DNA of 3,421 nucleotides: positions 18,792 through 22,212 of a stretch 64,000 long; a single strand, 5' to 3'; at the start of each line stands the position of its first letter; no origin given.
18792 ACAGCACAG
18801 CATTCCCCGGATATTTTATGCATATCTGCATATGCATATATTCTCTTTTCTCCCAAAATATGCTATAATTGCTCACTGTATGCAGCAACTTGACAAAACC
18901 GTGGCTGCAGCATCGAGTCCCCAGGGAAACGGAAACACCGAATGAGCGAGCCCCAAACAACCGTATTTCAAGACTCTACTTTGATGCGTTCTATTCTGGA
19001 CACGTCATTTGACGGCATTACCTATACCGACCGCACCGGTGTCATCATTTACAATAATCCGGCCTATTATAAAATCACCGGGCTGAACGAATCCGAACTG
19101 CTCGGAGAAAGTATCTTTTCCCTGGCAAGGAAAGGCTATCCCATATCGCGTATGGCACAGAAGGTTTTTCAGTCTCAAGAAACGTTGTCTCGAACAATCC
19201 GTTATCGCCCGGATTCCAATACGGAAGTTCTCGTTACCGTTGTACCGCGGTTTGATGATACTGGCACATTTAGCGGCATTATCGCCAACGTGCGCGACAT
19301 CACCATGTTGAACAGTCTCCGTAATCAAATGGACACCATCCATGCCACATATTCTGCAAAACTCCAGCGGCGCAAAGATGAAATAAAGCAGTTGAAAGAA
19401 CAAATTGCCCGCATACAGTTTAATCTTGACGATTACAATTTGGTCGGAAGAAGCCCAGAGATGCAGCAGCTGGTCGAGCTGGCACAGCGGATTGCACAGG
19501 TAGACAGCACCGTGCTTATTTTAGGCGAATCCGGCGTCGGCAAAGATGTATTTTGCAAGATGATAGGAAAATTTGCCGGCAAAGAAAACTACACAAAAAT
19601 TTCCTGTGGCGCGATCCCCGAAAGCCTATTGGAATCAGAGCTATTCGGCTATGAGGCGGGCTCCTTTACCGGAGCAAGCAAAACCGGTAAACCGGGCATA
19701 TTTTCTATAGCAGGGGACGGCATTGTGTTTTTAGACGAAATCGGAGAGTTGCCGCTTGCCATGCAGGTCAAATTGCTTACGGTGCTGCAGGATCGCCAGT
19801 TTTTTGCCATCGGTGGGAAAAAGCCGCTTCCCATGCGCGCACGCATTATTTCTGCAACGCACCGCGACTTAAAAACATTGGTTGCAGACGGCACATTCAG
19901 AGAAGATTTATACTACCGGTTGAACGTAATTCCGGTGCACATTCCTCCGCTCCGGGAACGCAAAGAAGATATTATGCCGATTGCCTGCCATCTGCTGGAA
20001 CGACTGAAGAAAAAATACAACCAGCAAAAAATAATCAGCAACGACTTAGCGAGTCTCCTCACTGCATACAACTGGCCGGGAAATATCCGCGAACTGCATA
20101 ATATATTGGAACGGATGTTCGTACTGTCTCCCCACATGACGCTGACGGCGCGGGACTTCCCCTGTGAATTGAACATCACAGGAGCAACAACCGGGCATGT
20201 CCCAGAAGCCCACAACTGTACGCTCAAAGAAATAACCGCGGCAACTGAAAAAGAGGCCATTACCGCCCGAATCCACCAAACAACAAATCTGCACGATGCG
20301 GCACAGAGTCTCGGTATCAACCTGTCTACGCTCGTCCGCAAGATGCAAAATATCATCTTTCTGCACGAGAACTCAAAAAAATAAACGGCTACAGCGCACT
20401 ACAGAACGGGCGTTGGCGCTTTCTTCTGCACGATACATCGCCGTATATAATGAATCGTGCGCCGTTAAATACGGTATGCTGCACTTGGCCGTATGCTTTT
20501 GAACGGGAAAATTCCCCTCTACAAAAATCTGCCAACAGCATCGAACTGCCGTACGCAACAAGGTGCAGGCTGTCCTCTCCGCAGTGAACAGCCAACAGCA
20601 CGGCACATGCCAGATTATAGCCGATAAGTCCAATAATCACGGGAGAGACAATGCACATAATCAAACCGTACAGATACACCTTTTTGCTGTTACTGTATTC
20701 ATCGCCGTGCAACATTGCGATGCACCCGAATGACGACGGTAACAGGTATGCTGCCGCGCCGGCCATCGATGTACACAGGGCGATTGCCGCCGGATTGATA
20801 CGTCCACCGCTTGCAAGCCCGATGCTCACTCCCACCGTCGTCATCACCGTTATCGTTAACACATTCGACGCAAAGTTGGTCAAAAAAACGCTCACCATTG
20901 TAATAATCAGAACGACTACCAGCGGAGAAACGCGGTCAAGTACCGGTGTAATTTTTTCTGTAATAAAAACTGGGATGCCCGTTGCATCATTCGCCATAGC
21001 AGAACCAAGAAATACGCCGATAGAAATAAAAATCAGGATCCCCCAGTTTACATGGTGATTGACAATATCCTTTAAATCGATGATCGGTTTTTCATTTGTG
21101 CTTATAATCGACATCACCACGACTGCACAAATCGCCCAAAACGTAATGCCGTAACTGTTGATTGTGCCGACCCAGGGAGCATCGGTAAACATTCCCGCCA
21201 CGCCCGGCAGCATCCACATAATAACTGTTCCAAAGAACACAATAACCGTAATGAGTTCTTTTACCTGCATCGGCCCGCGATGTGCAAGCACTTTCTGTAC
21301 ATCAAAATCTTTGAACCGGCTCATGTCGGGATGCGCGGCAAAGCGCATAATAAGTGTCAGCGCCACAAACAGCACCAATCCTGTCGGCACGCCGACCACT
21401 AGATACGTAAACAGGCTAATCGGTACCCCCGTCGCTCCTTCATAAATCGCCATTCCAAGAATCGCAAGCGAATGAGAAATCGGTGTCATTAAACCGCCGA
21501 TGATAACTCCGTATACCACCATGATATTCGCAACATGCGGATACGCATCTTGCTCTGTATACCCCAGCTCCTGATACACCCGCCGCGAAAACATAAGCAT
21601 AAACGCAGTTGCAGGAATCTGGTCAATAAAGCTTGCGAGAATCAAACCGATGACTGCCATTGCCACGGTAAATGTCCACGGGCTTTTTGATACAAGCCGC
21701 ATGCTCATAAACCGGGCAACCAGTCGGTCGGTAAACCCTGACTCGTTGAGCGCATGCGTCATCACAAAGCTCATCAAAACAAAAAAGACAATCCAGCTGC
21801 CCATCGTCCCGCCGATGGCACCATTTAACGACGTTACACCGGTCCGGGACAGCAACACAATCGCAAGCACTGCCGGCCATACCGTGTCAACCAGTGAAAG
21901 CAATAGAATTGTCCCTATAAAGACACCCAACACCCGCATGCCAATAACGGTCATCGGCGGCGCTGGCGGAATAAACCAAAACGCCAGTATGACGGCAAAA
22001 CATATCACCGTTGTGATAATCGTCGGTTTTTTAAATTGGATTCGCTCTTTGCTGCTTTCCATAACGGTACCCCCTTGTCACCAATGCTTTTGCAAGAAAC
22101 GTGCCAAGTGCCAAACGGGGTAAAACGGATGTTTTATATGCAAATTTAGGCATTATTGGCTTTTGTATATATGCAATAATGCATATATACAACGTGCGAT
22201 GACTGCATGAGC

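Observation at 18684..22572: Three near-consensus sigma-54 promoters define a compact regulon around a PAS-AAA+ activator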

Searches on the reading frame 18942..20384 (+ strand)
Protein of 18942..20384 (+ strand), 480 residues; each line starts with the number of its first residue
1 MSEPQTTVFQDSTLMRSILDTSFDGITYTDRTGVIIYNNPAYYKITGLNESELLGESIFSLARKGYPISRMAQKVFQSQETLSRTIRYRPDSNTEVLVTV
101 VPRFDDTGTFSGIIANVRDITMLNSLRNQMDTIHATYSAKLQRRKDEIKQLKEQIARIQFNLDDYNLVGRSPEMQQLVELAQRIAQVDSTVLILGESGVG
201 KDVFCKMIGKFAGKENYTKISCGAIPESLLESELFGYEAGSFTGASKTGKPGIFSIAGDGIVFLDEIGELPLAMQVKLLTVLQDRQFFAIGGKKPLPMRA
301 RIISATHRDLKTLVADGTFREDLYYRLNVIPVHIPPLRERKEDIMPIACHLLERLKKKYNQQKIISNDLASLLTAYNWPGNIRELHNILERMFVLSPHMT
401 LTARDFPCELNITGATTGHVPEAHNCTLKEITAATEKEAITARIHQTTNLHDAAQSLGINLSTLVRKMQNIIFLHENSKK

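Call 3: search_protein_families(library=pfam, proteins=[window:18942-20384:+])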
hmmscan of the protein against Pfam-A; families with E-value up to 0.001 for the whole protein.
window:18942-20384:+ (480 aa): 10 families
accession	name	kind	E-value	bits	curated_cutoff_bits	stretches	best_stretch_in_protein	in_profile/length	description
PF00158.32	Sigma54_activat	-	5.2e-60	202.4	20.2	1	167-332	1-167/168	Sigma-54 interaction domain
PF25601.1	AAA_lid_14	-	5.2e-22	77.9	27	1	338-413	1-77/87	AAA+ ATPase lid domain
PF14532.12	Sigma54_activ_2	-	6.8e-16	59.2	25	1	168-337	1-138/138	Sigma-54 interaction domain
PF00989.32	PAS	-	4.9e-14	52.8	22.6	1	14-120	2-113/113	PAS fold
PF13426.13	PAS_9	-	3.5e-11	43.7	27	1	24-121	2-102/103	PAS domain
PF08448.16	PAS_4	-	1.2e-09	38.8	23.1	1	19-122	1-107/110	PAS fold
PF02954.25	HTH_8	-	9.9e-05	22.4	22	1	435-469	5-40/42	Bacterial regulatory protein, Fis family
PF13191.12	AAA_16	-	0.0001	23.3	32.6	1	167-201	2-37/167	AAA ATPase domain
PF18024.7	HTH_50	-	0.00049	20.2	27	0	427-469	3-45/50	Helix-turn-helix domain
PF07728.20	AAA_5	-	0.00055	20.4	22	0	191-295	2-103/139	AAA domain (dynein-related subfamily)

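Call 13: find_related_loci(query=window:18942-20384:+, collection=genome_contigs, flank=6000)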
Query window:18942-20384:+ (480 aa) in genome_contigs; peptide patterns used: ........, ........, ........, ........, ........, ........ (x = any residue, [..] = any of these).
92 stretches matched a pattern, but none encodes a relative of the query by tblastn (E <= 1e-3).

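Call 14: find_homologous_proteins(query=window:18942-20384:+, max_evalue=1e-20)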
Query window:18942-20384:+ (480 aa): 8000 proteins with E <= 1e-20 among 8000 candidates; the best 120 are listed.
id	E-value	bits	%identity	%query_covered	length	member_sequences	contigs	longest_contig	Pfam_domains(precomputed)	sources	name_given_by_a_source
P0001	0.0e+0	1071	100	100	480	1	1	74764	PF13426.14,PF00158.33,PF25601.2,PF08448.17,PF00989.32,PF14532.13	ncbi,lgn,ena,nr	ncbi:MAG: sigma 54-interacting transcriptional regulator [Treponema sp.]|nr:sigma 54-interacting tra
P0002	1.8e-152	526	53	97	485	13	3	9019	PF13426.14,PF13188.14,PF00158.33,PF25601.2,PF18024.8,PF08448.17,PF00989.32,PF14532.13,PF07728.21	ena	-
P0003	3.8e-152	525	53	94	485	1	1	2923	PF13426.14,PF00158.33,PF25601.2,PF08448.17,PF00989.32,PF14532.13,PF07728.21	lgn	-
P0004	6.8e-152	524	51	96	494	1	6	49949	PF13426.14,PF00158.33,PF25601.2,PF08448.17,PF00989.32,PF14532.13,PF07728.21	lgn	-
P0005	7.5e-151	521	52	95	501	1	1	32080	PF13426.14,PF13188.14,PF00158.33,PF25601.2,PF08448.17,PF00989.32,PF14532.13,PF07728.21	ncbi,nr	ncbi:MAG: PAS domain S-box protein [Clostridia bacterium]|nr:PAS domain S-box protein [Clostridia ba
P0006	4.0e-150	519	52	97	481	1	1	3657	PF13596.13,PF13426.14,PF00158.33,PF25601.2,PF08448.17,PF00989.32,PF14532.13,PF07728.21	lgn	-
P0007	1.4e-149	517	52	95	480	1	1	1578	PF13426.14,PF00158.33,PF25601.2,PF08448.17,PF00989.32,PF14532.13,PF07728.21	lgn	-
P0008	5.8e-149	515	52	98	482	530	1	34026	PF13426.14,PF00158.33,PF25601.2,PF02954.26,PF08448.17,PF00989.32,PF14532.13,PF07728.21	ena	-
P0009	8.9e-149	514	52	95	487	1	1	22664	PF13426.14,PF00158.33,PF25601.2,PF08448.17,PF00989.32,PF14532.13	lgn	-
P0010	1.0e-148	514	53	95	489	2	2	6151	PF13426.14,PF00158.33,PF25601.2,PF08448.17,PF00989.32,PF14532.13,PF07728.21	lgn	-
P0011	5.2e-148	512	53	95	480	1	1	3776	PF13596.13,PF13426.14,PF00158.33,PF25601.2,PF08448.17,PF00989.32,PF14532.13,PF07728.21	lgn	-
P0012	6.3e-148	511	51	95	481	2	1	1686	PF13426.14,PF00158.33,PF25601.2,PF08448.17,PF00989.32,PF14532.13,PF07728.21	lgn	-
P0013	1.9e-147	510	52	95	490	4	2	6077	PF13426.14,PF00158.33,PF25601.2,PF02954.26,PF08448.17,PF00989.32,PF14532.13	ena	-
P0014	8.8e-147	508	51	98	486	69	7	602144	PF13426.14,PF13188.14,PF00158.33,PF25601.2,PF08448.17,PF00989.32,PF14532.13,PF07728.21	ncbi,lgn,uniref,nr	ncbi:sigma 54-interacting transcriptional regulator [Flavonifractor sp. AGMB03687]|uniref:sigma-54 i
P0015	1.1e-146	507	51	98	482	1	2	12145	PF13426.14,PF00158.33,PF25601.2,PF02954.26,PF08448.17,PF00989.32,PF14532.13,PF07728.21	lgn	-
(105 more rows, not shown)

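Call 15: find_encoding_contigs(protein=window:18942-20384:+, flank=10000, max_places=6)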
Protein window:18942-20384:+ (480 aa): 2 contigs read that carry it; 2 places shown.
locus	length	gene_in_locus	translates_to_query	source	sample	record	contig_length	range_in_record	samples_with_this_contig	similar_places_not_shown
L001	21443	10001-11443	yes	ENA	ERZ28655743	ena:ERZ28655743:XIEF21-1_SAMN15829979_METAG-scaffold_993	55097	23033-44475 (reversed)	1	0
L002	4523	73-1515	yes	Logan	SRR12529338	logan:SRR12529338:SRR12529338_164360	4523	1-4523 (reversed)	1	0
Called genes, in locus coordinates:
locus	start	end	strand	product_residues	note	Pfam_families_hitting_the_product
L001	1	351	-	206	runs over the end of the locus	PF00297:Ribosomal_L3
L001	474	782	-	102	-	PF00338:Ribosomal_S10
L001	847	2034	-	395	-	PF00009:GTP_EFTU, PF03144:GTP_EFTU_D2, PF03143:GTP_EFTU_D3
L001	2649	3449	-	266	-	PF06691:DUF1189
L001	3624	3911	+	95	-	-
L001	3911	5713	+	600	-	PF14827:dCache_3, PF00672:HAMP, PF00015:MCPsignal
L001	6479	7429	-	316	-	PF02737:3HCDH_N, PF00725:3HCDH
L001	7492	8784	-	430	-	PF02447:GntP_permease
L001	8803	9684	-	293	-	PF05853:BKACE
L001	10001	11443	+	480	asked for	PF00989:PAS, PF08448:PAS_4, PF13426:PAS_9, PF00158:Sigma54_activat, PF14532:Sigma54_activ_2, PF25601:AAA_lid_14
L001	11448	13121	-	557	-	PF00939:Na_sulph_symp, PF03600:CitMHS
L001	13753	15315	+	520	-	PF01144:CoA_trans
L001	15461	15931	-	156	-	PF00177:Ribosomal_S7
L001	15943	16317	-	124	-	PF00164:Ribosom_S12_S23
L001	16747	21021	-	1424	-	PF04997:RNA_pol_Rpb1_1, PF00623:RNA_pol_Rpb1_2, PF04983:RNA_pol_Rpb1_3, PF05000:RNA_pol_Rpb1_4, PF01551:Peptidase_M23 (faint), PF04998:RNA_pol_Rpb1_5, PF01333:Apocytochr_F_C (faint)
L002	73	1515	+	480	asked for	PF00989:PAS, PF08448:PAS_4, PF13426:PAS_9, PF00158:Sigma54_activat, PF14532:Sigma54_activ_2, PF25601:AAA_lid_14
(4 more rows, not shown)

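Call 16: find_encoding_contigs(protein=P0014, flank=8000, max_places=2)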
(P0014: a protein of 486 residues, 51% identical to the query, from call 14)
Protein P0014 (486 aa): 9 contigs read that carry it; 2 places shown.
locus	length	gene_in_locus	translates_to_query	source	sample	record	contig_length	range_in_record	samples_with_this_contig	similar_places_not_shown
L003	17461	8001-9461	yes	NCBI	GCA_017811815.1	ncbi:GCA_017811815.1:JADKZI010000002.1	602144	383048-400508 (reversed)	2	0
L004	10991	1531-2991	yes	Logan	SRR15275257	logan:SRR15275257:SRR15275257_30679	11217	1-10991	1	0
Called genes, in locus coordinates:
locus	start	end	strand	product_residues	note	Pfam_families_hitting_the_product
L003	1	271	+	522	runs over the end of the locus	PF01144:CoA_trans, PF02550:AcetylCoA_hydro (faint)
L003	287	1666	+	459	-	PF00939:Na_sulph_symp, PF03600:CitMHS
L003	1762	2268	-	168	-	PF12671:Amidase_6, PF05257:CHAP (faint)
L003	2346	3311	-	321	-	PF01116:F_bP_aldolase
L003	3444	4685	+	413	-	PF00365:PFK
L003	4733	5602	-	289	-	PF02826:2-Hacid_dh_C (weak), PF03446:NAD_binding_2, PF03807:F420_oxidored, PF14833:NAD_binding_11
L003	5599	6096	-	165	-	PF00903:Glyoxalase (weak), PF13468:Glyoxalase_3, PF13669:Glyoxalase_4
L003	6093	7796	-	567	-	PF00920:ILVD_EDD_N, PF24877:ILV_EDD_C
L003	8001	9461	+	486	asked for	PF00989:PAS, PF13188:PAS_8 (weak), PF08448:PAS_4, PF13426:PAS_9, PF07728:AAA_5 (faint), PF00158:Sigma54_activat, PF14532:Sigma54_activ_2, PF25601:AAA_lid_14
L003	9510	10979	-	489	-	PF00939:Na_sulph_symp, PF03600:CitMHS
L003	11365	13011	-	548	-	PF06050:HGD-D, PF01869:BcrAD_BadFG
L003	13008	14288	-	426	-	PF06050:HGD-D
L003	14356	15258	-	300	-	PF13930:Endonuclea_NS_2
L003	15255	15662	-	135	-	-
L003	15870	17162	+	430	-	PF01554:MatE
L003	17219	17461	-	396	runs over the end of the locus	PF00155:Aminotran_1_2, PF01212:Beta_elim_lyase (weak), PF01053:Cys_Met_Meta_PP (weak), PF01041:DegT_DnrJ_EryC1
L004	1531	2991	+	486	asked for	PF00989:PAS, PF13188:PAS_8 (weak), PF08448:PAS_4, PF13426:PAS_9, PF07728:AAA_5 (faint), PF00158:Sigma54_activat, PF14532:Sigma54_activ_2, PF25601:AAA_lid_14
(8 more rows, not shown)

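Call 17: find_encoding_contigs(protein=P0005, flank=8000, max_places=2)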
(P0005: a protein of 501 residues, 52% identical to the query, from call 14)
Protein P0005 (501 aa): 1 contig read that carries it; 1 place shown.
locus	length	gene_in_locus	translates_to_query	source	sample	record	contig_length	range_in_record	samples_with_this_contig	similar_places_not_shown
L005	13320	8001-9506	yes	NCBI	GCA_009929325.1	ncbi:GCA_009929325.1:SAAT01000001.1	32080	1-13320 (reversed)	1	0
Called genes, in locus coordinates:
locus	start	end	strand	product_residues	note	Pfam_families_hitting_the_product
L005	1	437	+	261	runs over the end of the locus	PF00977:His_biosynth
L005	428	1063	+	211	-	PF01502:PRA-CH, PF01503:PRA-PH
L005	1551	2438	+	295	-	PF00701:DHDPS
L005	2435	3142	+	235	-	PF01113:DapB_N, PF05173:DapB_C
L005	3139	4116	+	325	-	PF16654:DAPDH_C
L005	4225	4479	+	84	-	-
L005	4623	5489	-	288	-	PF02826:2-Hacid_dh_C, PF03446:NAD_binding_2, PF03807:F420_oxidored, PF07991:KARI_N (weak), PF14833:NAD_binding_11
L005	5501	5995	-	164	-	PF13468:Glyoxalase_3 (weak), PF13669:Glyoxalase_4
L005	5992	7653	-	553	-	PF00920:ILVD_EDD_N, PF24877:ILV_EDD_C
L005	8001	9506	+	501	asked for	PF00989:PAS, PF13188:PAS_8 (faint), PF08448:PAS_4, PF13426:PAS_9, PF00158:Sigma54_activat, PF14532:Sigma54_activ_2, PF07728:AAA_5 (weak), PF25601:AAA_lid_14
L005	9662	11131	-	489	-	PF00939:Na_sulph_symp, PF03600:CitMHS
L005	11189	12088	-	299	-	PF05853:BKACE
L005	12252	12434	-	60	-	-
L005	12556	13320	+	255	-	PF01144:CoA_trans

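Call 18: find_encoding_contigs(protein=P0004, flank=8000, max_places=2)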
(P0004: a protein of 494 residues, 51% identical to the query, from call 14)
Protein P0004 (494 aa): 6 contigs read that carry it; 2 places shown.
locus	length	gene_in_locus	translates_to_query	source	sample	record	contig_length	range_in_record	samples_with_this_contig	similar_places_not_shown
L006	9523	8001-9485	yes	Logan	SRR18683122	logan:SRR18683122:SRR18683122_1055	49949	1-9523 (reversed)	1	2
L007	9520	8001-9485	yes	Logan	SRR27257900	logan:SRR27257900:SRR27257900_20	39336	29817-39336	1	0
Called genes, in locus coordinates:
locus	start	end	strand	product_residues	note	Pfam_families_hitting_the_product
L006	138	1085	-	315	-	PF02737:3HCDH_N, PF00725:3HCDH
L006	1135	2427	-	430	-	PF02447:GntP_permease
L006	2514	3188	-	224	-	PF08546:ApbA_C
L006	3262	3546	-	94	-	PF03721:UDPG_MGDP_dh_N (weak), PF01210:NAD_Gly3P_dh_N (weak), PF02558:ApbA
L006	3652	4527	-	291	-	PF05853:BKACE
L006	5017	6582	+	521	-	PF01144:CoA_trans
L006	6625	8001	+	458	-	PF00939:Na_sulph_symp, PF03600:CitMHS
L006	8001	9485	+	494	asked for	PF00989:PAS, PF08448:PAS_4, PF13426:PAS_9, PF00158:Sigma54_activat, PF14532:Sigma54_activ_2, PF07728:AAA_5 (weak), PF25601:AAA_lid_14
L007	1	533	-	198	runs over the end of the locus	PF02441:Flavoprotein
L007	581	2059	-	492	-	PF20695:UbiD_N, PF01977:UbiD, PF20696:UbiD_C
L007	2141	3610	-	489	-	PF00939:Na_sulph_symp, PF03600:CitMHS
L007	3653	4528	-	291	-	PF05853:BKACE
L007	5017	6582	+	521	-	PF01144:CoA_trans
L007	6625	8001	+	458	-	PF00939:Na_sulph_symp, PF03600:CitMHS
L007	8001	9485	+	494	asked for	PF00989:PAS, PF08448:PAS_4, PF13426:PAS_9, PF00158:Sigma54_activat, PF14532:Sigma54_activ_2, PF07728:AAA_5 (weak), PF25601:AAA_lid_14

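Call 19: find_encoding_contigs(protein=P0008, flank=8000, max_places=2)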
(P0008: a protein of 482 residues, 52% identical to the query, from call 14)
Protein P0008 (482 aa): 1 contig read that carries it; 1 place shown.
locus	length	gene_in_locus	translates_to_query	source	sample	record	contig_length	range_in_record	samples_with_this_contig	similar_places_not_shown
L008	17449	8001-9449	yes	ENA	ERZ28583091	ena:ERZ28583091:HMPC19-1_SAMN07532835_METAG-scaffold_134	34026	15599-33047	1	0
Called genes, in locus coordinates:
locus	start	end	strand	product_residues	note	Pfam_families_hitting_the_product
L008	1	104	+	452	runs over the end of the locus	-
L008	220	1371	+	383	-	PF05651:Diacid_rec, PF13556:HTH_30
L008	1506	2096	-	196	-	-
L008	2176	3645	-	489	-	PF00939:Na_sulph_symp, PF03600:CitMHS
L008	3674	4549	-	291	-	PF05853:BKACE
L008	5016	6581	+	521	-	PF01144:CoA_trans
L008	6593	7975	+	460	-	PF00939:Na_sulph_symp, PF03600:CitMHS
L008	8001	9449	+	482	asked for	PF00989:PAS, PF08448:PAS_4, PF13426:PAS_9, PF00158:Sigma54_activat, PF14532:Sigma54_activ_2, PF07728:AAA_5 (weak), PF25601:AAA_lid_14, PF02954:HTH_8 (weak)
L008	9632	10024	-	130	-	PF21758:LpdD_chaperone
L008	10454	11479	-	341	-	PF00294:PfkB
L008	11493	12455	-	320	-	PF01081:Aldolase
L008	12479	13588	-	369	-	PF03786:UxuA, PF01261:AP_endonuc_2 (faint)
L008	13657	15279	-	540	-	PF01232:Mannitol_dh, PF08125:Mannitol_dh_C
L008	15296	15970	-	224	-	PF00528:BPD_transp_1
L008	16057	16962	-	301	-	PF00497:SBP_bac_3, PF12974:Phosphonate-bd (weak)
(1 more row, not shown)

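Call 31: search_protein_families(library=ncbifam, proteins=[window:18942-20384:+], max_evalue=0.00001)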
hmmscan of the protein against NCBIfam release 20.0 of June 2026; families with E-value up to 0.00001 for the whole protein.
window:18942-20384:+ (480 aa): 31 families (the best 25 are shown)
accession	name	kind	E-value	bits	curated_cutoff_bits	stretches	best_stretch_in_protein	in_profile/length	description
NF041552.1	TF_PrdR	equivalog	2.2e-114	382.9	795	1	12-470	133-575/577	sigma-54 dependent transcriptional regulator PrdR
TIGR01817.1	nifA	equivalog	1.9e-85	287.6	528.85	1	108-447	142-477/534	nif-specific transcriptional activator NifA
NF008469.0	PRK11361.1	equivalog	1e-82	278.3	714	1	139-470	120-453/461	acetoacetate metabolism transcriptional regulator AtoC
TIGR02915.1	PEP_resp_reg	equivalog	1.9e-82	277.5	502.6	1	149-469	120-440/445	PEP-CTERM-box response regulator transcription factor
TIGR02329.1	propionate_PrpR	equivalog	7.7e-81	272.3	499.2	1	124-469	173-525/526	propionate catabolism operon regulatory protein PrpR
TIGR01818.1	ntrC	equivalog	8.3e-80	268.8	558.6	1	146-455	115-423/463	nitrogen regulation protein NR(I)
NF003451.0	PRK05022.1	equivalog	2.4e-79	267.4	476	1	136-469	163-506/512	nitric oxide reductase transcriptional regulator NorR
NF038308.1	RNA_repair_RtcR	equivalog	4e-79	266.9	650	1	133-437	149-462/530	RNA repair transcriptional activator RtcR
NF011953.0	PRK15424.1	equivalog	9.6e-77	258.8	703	1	140-470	197-533/538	propionate catabolism operon regulatory protein PrpR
NF049963.1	RespRegFlgRCampy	domain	1.5e-72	244.8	750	1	140-407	113-378/429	fla regulon two-component system response regulator FlgR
NF011958.0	PRK15429.1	equivalog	3.3e-68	230.9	830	1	143-470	359-683/692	formate hydrogenlyase transcriptional activator FlhA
NF050807.1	TransRegFlbDCaul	equivalog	4.2e-68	230.3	750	1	163-469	116-436/454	sigma-54-dependent transcriptional regulator FlbD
NF011695.0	PRK15115.1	equivalog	1.4e-67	228.4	763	1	165-396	135-368/445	two-component system response regulator GlrR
NF051870.1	NAssimRespRegNtrX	equivalog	1.9e-66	224.8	600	1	144-470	117-449/452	nitrogen assimilation response regulator NtrX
NF008085.0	PRK10820.1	equivalog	3.6e-66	223.8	576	1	149-469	190-508/520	transcriptional regulator TyrR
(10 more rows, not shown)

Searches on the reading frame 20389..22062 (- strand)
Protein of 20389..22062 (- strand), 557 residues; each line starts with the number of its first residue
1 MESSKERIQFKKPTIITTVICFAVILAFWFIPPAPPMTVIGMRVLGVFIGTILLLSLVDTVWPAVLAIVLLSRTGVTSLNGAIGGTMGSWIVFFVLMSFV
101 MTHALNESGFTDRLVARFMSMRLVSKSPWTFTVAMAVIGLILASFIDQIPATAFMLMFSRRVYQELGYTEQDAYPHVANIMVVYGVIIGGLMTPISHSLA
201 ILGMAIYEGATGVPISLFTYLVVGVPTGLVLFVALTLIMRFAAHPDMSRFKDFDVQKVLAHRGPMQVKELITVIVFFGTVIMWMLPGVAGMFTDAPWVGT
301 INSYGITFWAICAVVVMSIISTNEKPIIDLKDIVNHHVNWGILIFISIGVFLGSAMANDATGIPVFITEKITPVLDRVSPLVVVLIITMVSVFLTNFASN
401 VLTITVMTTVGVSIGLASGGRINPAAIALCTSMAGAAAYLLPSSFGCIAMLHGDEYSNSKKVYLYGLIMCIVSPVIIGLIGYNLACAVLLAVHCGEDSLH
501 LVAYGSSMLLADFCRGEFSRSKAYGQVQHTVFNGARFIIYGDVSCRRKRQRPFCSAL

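Call 3: search_protein_families(library=pfam, proteins=[window:20389-22062:-])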
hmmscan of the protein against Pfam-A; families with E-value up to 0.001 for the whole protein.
window:20389-22062:- (557 aa): 2 families
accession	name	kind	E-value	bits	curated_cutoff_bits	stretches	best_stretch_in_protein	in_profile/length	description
PF00939.25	Na_sulph_symp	-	4.7e-23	82.4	27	1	15-482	4-463/472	Sodium:sulfate symporter transmembrane region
PF03600.22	CitMHS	-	3.4e-21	76.2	31.9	1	54-430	5-334/336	Citrate transporter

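Call 31: search_protein_families(library=ncbifam, proteins=[window:20389-22062:-], max_evalue=0.00001)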
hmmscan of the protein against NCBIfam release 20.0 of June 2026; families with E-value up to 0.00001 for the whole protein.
window:20389-22062:- (557 aa): 1 family
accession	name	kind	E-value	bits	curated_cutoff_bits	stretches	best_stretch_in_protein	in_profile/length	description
TIGR00785.1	dass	subfamily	1.7e-30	106.1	198.6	1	42-482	11-441/444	DASS family sodium-coupled anion symporter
